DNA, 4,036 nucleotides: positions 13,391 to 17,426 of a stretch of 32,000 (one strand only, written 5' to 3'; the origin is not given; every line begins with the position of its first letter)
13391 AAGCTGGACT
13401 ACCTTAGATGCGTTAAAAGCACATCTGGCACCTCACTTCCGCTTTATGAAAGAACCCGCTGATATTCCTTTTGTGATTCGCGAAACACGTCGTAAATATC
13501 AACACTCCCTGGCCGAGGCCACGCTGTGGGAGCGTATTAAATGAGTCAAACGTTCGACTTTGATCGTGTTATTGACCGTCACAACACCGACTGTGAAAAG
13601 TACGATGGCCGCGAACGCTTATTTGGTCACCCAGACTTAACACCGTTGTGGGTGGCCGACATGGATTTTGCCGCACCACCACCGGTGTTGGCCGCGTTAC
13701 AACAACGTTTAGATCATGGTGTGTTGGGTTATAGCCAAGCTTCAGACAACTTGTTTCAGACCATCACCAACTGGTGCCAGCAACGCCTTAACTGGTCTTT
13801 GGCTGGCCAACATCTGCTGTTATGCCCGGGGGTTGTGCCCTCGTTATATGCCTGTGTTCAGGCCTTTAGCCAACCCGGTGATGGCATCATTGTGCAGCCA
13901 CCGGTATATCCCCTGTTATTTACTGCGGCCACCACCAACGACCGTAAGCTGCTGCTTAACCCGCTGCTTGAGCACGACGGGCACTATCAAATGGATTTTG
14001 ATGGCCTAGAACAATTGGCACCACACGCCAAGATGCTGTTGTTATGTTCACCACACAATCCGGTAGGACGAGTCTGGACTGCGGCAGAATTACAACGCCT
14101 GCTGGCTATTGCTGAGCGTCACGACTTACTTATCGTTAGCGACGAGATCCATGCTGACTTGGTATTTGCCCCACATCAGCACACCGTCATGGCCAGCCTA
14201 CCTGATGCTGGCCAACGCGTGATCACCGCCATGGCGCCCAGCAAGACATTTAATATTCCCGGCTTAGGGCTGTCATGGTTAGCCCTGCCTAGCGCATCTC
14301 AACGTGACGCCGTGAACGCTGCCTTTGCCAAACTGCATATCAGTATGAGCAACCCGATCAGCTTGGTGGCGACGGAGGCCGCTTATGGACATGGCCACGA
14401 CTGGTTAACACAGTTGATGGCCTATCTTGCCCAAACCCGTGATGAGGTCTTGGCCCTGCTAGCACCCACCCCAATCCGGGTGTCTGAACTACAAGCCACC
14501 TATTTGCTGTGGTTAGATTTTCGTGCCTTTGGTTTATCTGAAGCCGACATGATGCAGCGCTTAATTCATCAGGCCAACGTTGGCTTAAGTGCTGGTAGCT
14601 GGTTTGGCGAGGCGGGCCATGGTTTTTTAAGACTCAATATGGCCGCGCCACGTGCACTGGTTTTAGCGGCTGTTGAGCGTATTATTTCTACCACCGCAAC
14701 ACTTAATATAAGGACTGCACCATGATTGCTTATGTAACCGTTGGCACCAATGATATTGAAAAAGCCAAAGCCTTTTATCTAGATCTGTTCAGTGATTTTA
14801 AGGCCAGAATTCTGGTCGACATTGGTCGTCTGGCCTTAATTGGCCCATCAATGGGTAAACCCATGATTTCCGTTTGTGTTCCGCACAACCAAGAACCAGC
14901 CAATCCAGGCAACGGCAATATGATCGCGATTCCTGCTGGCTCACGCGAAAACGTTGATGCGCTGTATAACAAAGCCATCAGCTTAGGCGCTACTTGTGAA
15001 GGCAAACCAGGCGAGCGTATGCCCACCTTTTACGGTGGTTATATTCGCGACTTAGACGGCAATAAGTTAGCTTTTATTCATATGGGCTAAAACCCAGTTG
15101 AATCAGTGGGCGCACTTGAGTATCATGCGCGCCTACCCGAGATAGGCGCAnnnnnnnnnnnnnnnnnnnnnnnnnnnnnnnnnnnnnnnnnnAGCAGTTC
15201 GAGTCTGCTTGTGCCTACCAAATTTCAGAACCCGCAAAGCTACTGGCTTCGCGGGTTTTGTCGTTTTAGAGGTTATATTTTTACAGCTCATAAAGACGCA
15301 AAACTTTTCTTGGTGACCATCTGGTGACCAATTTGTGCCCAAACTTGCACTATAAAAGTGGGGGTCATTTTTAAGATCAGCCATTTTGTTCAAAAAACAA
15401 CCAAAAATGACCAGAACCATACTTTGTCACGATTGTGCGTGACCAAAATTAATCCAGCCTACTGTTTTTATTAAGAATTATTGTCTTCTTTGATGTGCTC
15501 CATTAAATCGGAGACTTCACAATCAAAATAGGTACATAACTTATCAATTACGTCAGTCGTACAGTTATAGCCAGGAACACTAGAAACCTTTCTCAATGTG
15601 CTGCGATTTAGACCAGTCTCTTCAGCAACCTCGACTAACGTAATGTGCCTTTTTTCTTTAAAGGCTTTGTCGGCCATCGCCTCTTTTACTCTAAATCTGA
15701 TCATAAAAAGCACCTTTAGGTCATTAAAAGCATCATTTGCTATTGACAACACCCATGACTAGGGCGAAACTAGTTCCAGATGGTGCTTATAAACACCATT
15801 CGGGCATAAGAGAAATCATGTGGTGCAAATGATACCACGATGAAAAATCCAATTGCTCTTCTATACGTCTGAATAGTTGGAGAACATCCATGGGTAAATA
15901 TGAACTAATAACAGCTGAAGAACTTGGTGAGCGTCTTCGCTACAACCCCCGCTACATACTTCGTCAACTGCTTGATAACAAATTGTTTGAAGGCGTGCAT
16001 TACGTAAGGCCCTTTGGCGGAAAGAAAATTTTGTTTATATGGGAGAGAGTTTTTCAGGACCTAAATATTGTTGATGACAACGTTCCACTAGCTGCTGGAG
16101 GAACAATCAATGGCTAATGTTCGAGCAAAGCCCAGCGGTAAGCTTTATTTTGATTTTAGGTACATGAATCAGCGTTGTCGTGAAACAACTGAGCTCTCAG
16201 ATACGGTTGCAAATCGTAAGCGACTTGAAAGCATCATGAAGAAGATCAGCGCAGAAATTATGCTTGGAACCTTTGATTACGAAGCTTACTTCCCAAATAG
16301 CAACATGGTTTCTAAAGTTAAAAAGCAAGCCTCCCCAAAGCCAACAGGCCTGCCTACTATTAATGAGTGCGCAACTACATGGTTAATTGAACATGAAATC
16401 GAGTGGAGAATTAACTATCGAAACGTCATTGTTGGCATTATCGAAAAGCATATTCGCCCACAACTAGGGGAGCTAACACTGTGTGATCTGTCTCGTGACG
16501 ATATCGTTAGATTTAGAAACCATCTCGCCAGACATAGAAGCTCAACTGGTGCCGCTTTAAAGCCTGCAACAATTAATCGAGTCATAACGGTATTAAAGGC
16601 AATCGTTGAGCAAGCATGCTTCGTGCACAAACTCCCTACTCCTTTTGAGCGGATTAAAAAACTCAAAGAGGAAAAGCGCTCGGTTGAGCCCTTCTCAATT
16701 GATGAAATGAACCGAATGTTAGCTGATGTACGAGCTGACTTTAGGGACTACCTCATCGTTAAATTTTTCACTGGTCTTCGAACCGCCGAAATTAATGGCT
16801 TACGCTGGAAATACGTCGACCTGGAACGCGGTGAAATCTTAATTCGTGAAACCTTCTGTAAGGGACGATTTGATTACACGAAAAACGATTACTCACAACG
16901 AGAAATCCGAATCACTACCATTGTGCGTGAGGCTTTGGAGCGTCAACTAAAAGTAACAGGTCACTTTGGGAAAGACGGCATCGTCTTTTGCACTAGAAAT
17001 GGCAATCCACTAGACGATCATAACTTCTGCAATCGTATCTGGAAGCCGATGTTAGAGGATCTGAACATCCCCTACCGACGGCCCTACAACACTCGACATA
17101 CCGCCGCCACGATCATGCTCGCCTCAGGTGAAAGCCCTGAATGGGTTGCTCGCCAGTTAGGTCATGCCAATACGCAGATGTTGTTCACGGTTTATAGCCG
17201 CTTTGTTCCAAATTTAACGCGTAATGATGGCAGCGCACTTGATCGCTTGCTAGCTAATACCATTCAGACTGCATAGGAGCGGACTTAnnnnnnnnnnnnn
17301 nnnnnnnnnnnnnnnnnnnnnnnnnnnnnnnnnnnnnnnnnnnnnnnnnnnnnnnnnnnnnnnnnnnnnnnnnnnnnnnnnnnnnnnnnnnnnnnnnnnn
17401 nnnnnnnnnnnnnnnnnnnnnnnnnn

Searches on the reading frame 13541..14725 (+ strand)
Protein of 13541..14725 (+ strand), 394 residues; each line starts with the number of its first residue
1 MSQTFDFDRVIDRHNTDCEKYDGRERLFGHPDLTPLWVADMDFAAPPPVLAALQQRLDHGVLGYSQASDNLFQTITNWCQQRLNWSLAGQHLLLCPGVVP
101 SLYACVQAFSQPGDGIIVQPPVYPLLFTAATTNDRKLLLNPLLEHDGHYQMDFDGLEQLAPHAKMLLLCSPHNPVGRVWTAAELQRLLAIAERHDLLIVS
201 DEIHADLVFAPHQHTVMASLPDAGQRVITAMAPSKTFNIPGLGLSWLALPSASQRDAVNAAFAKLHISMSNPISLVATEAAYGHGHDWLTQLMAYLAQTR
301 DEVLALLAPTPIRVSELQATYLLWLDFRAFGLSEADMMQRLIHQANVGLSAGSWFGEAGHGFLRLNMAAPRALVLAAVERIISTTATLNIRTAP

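Call 78: list_cluster_members(proteins=[window:13541-14725:+, window:11430-13544:+, window:8892-11372:+, window:27669-28658:-, window:16110-17276:+, window:30328-31611:+])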
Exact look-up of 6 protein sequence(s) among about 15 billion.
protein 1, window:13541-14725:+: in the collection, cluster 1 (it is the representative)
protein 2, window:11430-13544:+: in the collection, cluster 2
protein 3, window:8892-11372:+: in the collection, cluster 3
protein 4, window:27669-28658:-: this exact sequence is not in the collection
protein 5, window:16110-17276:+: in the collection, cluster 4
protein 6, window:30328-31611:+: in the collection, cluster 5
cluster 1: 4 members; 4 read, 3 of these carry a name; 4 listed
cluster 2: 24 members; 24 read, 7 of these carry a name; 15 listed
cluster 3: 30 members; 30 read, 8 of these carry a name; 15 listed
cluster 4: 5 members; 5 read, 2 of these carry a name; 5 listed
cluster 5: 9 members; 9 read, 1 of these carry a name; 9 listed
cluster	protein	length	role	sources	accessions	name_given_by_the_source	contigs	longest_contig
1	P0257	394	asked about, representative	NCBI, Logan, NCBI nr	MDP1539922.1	MAG: PatB family C-S lyase [Moraxellaceae bacterium] | PatB family C-S lyase [Moraxellaceae bacterium]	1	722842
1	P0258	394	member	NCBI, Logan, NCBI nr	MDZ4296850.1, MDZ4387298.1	MAG: PatB family C-S lyase [Moraxellaceae bacterium] | PatB family C-S lyase [Moraxellaceae bacterium]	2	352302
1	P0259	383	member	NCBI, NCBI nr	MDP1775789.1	MAG: PatB family C-S lyase, partial [Moraxellaceae bacterium] | PatB family C-S lyase [Moraxellaceae bacterium]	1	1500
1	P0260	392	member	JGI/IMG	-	-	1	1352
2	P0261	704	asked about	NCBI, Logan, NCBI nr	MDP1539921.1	MAG: 5-histidylcysteine sulfoxide synthase [Moraxellaceae bacterium] | 5-histidylcysteine sulfoxide synthase [Moraxellaceae bacterium]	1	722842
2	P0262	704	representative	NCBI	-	-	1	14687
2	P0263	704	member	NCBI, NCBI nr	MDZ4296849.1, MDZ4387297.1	MAG: 5-histidylcysteine sulfoxide synthase [Moraxellaceae bacterium] | 5-histidylcysteine sulfoxide synthase [Moraxellaceae bacterium]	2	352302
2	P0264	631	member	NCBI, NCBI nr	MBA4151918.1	MAG: SAM-dependent methyltransferase, partial [Acinetobacter sp.] | SAM-dependent methyltransferase [Acinetobacter sp.]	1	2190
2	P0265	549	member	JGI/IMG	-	putative 4-mercaptohistidine N1-methyltranferase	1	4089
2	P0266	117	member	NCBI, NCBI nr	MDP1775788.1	MAG: SAM-dependent methyltransferase, partial [Moraxellaceae bacterium] | SAM-dependent methyltransferase [Moraxellaceae bacterium]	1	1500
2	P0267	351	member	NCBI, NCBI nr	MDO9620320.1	MAG: putative 4-mercaptohistidine N1-methyltransferase, partial [Moraxellaceae bacterium] | putative 4-mercaptohistidine N1-methyltransferase [Moraxellaceae bacterium]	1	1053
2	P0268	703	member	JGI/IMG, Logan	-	5-histidylcysteine sulfoxide synthase/putative 4-mercaptohistidine N1-methyltranferase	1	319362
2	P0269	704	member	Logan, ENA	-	-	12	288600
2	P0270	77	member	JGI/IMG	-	-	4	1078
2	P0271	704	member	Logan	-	-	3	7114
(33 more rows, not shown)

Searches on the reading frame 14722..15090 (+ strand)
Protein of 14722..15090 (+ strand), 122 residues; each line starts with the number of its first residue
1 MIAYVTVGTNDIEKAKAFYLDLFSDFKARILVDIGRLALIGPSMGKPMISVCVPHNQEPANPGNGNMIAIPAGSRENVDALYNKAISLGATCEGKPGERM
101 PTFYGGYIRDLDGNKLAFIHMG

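Call 93: find_encoding_contigs(protein=window:14722-15090:+, flank=10000, max_places=10)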
Protein window:14722-15090:+ (122 aa): 4 contigs read that carry it; 4 places shown.
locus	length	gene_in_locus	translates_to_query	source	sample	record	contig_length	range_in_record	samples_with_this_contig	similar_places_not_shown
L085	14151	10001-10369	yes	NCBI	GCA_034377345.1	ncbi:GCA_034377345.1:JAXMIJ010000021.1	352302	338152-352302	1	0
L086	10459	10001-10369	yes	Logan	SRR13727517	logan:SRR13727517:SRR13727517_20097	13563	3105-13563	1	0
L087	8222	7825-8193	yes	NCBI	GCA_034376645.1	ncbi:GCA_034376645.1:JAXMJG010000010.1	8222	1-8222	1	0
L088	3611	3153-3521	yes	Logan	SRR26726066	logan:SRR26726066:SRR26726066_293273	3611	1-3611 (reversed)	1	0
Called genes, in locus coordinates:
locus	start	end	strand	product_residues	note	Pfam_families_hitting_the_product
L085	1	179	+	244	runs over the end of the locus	PF00149:Metallophos, PF12850:Metallophos_2 (faint)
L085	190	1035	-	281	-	PF21302:Zn_ribbon_RlmA, PF13489:Methyltransf_23 (faint), PF13847:Methyltransf_31, PF08241:Methyltransf_11, PF13649:Methyltransf_25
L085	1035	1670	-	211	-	PF06175:MiaE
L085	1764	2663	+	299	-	PF03279:Lip_A_acyltrans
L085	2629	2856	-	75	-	-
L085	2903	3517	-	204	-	PF25182:NonGDSL, PF00657:Lipase_GDSL, PF13472:Lipase_GDSL_2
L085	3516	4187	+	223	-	PF00005:ABC_tran, PF13304:AAA_21 (faint)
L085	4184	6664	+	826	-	PF02687:FtsX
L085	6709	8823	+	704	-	PF12867:DinB_2, PF03781:FGE-sulfatase, PF13489:Methyltransf_23, PF08241:Methyltransf_11, PF08242:Methyltransf_12 (weak), PF13649:Methyltransf_25 (weak), PF13847:Methyltransf_31 (weak)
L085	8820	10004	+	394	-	PF00155:Aminotran_1_2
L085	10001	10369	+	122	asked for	PF00903:Glyoxalase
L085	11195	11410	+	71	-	-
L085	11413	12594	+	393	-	PF12167:Arm-DNA-bind_2, PF14659:Phage_int_SAM_3, PF22022:Phage_int_M (weak), PF00589:Phage_integrase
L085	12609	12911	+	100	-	-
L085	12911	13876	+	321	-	PF01966:HD (weak)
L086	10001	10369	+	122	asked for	PF00903:Glyoxalase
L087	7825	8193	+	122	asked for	PF00903:Glyoxalase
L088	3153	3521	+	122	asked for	PF00903:Glyoxalase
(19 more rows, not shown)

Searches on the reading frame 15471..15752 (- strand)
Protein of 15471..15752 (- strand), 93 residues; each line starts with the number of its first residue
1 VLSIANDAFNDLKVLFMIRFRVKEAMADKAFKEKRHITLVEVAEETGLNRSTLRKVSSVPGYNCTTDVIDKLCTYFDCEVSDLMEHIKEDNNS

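Call 3: search_protein_families(library=pfam, proteins=[window:15471-15752:-], max_evalue=1)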
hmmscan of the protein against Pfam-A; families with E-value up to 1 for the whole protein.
window:15471-15752:- (93 aa): 9 families
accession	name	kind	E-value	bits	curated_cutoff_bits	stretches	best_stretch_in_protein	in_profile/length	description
PF13443.12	HTH_26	-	8.1e-12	45.7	22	1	34-89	8-63/63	Cro/C1-type HTH DNA-binding domain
PF01381.28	HTH_3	-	0.001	19.5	23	1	30-79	3-51/55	Helix-turn-helix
PF08280.17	HTH_Mga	-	0.0015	18.9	23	1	32-55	16-38/59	M protein trans-acting positive regulator (MGA) HTH domain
PF13693.12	HTH_35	-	0.0033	17.8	25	1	33-60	12-39/75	Winged helix-turn-helix DNA-binding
PF09339.16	HTH_IclR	-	0.0069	16.6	22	1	30-54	11-36/52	IclR helix-turn-helix domain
PF13412.12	HTH_24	-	0.035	14.1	21.9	1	32-54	13-35/48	Winged helix-turn-helix DNA-binding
PF13560.12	HTH_31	-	0.046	14.5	27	1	30-78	8-56/64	Helix-turn-helix domain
PF00376.29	MerR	-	0.13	12.6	28.2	1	41-54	4-17/38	MerR family regulatory protein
PF04967.18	HTH_10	-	0.13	12.5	23.1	1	31-54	18-41/53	HTH DNA binding domain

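Call 4: search_protein_families(library=ncbifam, proteins=[window:15471-15752:-], max_evalue=1)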
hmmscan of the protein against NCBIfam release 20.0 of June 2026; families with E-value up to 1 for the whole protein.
window:15471-15752:- (93 aa): 4 families
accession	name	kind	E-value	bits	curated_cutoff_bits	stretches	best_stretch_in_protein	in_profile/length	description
NF000090.1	trans_reg_VanU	equivalog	0.0044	17.2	150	1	35-89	15-67/75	glycopeptide resistance transcriptional regulator VanU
NF041575.1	antitoxPezA_Strep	equivalog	0.0067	16.4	290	1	29-84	7-61/158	type II toxin-antitoxin system antitoxin PezA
NF006948.0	PRK09430.1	equivalog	0.037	13.6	162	1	11-56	127-171/267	co-chaperone DjlA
TIGR02431.1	pcaR_pcaU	subfamily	0.048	13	284.75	1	31-56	18-44/248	beta-ketoadipate pathway transcriptional regulators, PcaR/PcaU/PobR family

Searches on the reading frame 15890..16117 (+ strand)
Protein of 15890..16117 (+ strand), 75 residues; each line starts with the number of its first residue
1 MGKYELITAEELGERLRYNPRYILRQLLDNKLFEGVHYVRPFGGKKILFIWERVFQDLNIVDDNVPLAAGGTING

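Call 3: search_protein_families(library=pfam, proteins=[window:15890-16117:+], max_evalue=1)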
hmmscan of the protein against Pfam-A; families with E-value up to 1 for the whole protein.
window:15890-16117:+ (75 aa): 0 families

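Call 4: search_protein_families(library=ncbifam, proteins=[window:15890-16117:+], max_evalue=1)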
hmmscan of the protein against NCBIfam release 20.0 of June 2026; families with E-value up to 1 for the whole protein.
window:15890-16117:+ (75 aa): 0 families

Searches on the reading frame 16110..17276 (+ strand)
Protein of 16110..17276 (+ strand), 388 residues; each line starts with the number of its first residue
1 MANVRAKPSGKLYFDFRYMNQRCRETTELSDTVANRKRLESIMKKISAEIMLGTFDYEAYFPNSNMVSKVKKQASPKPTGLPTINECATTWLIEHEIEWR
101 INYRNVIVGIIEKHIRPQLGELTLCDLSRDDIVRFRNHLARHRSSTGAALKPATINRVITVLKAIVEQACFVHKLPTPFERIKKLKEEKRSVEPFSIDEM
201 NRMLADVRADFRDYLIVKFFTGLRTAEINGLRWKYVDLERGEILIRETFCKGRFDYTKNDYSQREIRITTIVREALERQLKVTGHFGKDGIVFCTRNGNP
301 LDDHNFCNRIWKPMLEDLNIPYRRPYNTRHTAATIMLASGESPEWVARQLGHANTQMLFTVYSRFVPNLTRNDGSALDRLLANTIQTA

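Call 3: search_protein_families(library=pfam, proteins=[window:16110-17276:+], max_evalue=1)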
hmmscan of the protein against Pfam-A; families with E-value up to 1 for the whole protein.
window:16110-17276:+ (388 aa): 6 families
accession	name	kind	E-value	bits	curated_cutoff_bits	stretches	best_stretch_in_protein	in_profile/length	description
PF12167.14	Arm-DNA-bind_2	-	7.3e-24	84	22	1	1-65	1-65/65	Arm DNA-binding domain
PF00589.27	Phage_integrase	-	5e-20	72.4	27.1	1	198-363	6-166/172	Phage integrase family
PF14659.12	Phage_int_SAM_3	-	3.4e-07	30.8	22.6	1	83-139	1-57/58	Phage integrase, N-terminal SAM-like domain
PF22022.2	Phage_int_M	-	0.02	15.5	27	1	85-141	2-59/96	Phage integrase central domain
PF13102.12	Phage_int_SAM_5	-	0.061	14.1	22.3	1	120-169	39-82/98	Phage integrase SAM-like domain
PF24624.1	Int_N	-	0.081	14.1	27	1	117-186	35-100/100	Phage integrase, N-terminal domain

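Call 4: search_protein_families(library=ncbifam, proteins=[window:16110-17276:+], max_evalue=1)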
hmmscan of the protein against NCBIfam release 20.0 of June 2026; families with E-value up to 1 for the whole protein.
window:16110-17276:+ (388 aa): 9 families
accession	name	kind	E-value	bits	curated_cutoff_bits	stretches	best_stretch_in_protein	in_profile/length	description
NF040815.2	recomb_XerA_Arch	equivalog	3.8e-17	62.7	220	1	126-356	37-246/263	site-specific tyrosine recombinase/integron integrase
TIGR02224.1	recomb_XerC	equivalog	1.6e-14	54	335.15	1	129-354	43-267/295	tyrosine recombinase XerC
TIGR02225.1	recomb_XerD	equivalog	2.3e-08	33.7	329.6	1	123-356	37-266/290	site-specific tyrosine recombinase XerD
NF002331.0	PRK01287.1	subfamily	6e-08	32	371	1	126-356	71-304/365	site-specific tyrosine recombinase XerC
TIGR02249.1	integrase_gron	subfamily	1.1e-07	31.5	265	1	110-252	25-157/315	integron integrase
NF003462.0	PRK05084.1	equivalog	3.4e-06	26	267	1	288-357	267-337/360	tyrosine recombinase XerS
NF001399.0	PRK00283.1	subfamily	1.8e-05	24.1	279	1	123-354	47-273/300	tyrosine recombinase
NF011946.0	PRK15417.1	equivalog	0.00026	20.3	435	1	188-248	110-170/337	integron integrase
NF007371.0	PRK09871.1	subfamily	0.039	13.5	222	1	202-356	17-166/198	tyrosine-type DNA invertase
